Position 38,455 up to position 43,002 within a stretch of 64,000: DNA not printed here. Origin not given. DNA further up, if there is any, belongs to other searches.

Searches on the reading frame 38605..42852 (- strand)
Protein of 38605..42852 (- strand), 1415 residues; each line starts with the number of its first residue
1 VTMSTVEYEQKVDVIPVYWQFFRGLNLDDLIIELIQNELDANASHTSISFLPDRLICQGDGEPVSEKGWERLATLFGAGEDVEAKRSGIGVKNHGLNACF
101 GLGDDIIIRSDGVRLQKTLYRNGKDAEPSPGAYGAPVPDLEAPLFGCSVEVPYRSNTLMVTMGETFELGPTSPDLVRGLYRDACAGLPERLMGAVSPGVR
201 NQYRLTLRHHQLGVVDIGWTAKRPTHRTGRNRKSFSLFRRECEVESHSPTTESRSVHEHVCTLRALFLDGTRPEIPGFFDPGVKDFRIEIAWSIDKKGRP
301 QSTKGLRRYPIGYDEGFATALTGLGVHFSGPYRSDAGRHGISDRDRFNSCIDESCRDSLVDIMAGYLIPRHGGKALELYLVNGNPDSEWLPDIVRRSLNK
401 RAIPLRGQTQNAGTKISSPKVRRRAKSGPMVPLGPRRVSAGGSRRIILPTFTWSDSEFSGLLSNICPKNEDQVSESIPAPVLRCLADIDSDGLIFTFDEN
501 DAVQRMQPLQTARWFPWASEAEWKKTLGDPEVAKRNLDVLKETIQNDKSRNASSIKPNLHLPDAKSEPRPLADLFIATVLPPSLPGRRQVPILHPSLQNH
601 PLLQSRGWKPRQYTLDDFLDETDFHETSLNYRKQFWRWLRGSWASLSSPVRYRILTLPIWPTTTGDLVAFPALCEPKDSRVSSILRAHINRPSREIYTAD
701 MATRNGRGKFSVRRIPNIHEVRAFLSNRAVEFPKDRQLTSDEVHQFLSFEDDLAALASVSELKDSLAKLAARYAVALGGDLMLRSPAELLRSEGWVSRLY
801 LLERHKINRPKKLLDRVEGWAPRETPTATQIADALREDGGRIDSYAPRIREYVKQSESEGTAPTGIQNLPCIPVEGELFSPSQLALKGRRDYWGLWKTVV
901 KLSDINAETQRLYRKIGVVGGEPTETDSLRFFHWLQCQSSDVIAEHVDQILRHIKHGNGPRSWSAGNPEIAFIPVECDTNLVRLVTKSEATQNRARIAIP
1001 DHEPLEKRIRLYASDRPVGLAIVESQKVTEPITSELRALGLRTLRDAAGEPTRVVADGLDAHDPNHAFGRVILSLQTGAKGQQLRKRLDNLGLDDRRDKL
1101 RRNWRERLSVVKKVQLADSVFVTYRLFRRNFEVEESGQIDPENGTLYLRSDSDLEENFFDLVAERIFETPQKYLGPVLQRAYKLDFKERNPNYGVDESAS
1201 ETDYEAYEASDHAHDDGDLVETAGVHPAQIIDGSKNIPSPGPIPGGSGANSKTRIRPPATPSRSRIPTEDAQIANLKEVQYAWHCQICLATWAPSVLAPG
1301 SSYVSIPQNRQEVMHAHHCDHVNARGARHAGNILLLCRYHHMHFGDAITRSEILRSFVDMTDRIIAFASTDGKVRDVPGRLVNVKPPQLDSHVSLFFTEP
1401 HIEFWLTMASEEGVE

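Call 4: search_protein_families(library=pfam, proteins=[window:38605-42852:-], max_evalue=0.01)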
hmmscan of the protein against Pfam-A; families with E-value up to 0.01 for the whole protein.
window:38605-42852:- (1415 aa): 0 families

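Call 5: search_protein_families(library=padloc, proteins=[window:38605-42852:-], max_evalue=0.01)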
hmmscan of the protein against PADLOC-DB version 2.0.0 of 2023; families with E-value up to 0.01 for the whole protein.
window:38605-42852:- (1415 aa): 0 families

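Call 16: search_protein_families(library=ncbifam, proteins=[window:38605-42852:-], max_evalue=0.01)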
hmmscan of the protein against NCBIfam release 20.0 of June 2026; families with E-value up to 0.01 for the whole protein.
window:38605-42852:- (1415 aa): 1 family
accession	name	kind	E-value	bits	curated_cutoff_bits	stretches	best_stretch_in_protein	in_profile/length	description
NF047352.1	P_loop_sacsin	domain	2.1e-07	31.3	50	1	29-108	2-79/80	sacsin N-terminal ATP-binding-like domain-containing protein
